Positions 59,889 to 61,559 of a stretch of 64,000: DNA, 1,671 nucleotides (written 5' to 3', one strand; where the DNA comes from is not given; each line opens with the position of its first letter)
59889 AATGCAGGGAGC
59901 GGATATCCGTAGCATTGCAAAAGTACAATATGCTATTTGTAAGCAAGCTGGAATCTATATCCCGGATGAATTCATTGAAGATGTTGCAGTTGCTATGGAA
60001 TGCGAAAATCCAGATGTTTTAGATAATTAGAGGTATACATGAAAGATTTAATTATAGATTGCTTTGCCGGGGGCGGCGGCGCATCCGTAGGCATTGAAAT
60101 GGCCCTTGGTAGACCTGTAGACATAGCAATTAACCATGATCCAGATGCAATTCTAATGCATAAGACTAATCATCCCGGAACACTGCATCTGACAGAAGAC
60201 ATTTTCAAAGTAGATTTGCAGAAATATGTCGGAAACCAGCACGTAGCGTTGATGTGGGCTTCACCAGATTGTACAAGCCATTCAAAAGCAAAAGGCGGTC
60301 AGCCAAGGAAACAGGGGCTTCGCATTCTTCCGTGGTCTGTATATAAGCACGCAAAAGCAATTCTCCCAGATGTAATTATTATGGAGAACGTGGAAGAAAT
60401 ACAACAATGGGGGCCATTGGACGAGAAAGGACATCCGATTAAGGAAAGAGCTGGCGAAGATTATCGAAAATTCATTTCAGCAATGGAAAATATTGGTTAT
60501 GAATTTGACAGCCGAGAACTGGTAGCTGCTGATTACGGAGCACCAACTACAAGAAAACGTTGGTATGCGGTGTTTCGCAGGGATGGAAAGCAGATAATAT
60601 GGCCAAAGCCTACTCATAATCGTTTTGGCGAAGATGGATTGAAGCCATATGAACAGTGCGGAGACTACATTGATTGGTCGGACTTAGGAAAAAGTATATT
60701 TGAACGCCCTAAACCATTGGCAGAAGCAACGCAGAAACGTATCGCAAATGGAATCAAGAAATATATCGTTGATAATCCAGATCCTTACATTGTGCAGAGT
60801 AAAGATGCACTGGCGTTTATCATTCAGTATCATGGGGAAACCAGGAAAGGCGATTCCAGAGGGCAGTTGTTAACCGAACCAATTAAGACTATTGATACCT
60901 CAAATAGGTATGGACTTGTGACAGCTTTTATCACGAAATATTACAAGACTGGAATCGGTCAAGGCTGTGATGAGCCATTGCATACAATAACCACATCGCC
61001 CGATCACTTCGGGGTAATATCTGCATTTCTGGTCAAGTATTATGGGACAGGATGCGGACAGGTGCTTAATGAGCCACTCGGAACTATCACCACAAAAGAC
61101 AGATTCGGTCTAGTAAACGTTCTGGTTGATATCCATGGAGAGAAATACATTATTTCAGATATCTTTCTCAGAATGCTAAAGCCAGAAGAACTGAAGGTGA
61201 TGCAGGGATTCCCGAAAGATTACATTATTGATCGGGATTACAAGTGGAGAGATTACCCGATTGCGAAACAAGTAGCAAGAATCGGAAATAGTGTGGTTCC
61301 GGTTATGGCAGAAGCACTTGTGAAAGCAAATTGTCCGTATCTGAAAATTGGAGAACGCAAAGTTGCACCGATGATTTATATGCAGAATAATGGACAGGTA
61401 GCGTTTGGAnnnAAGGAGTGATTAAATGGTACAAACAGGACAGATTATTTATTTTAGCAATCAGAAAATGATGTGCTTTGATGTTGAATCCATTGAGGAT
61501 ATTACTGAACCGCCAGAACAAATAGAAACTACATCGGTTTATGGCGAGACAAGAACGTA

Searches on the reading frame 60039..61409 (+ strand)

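Call 70: search_protein_families(library=phrogs, proteins=[window:60039-61409:+])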
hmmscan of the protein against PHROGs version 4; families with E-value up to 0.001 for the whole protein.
window:60039-61409:+ (457 aa): 6 families
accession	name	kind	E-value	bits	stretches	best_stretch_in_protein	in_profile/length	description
phrog_116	-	other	6.5e-87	293.6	1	5-443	210-501/779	DNA methyltransferase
phrog_23072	-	other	4.1e-49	169.1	2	327-435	285-391/400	DNA methyltransferase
phrog_29443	-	unknown function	6.3e-43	147.8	1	1-148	1-149/273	-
phrog_5999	-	other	2.5e-35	121.8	1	1-92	1-92/109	DNA methyltransferase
phrog_363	-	other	1.1e-29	104.6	1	5-187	56-221/327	DNA methyltransferase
phrog_13621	-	unknown function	5e-25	88.7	1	359-438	35-115/121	-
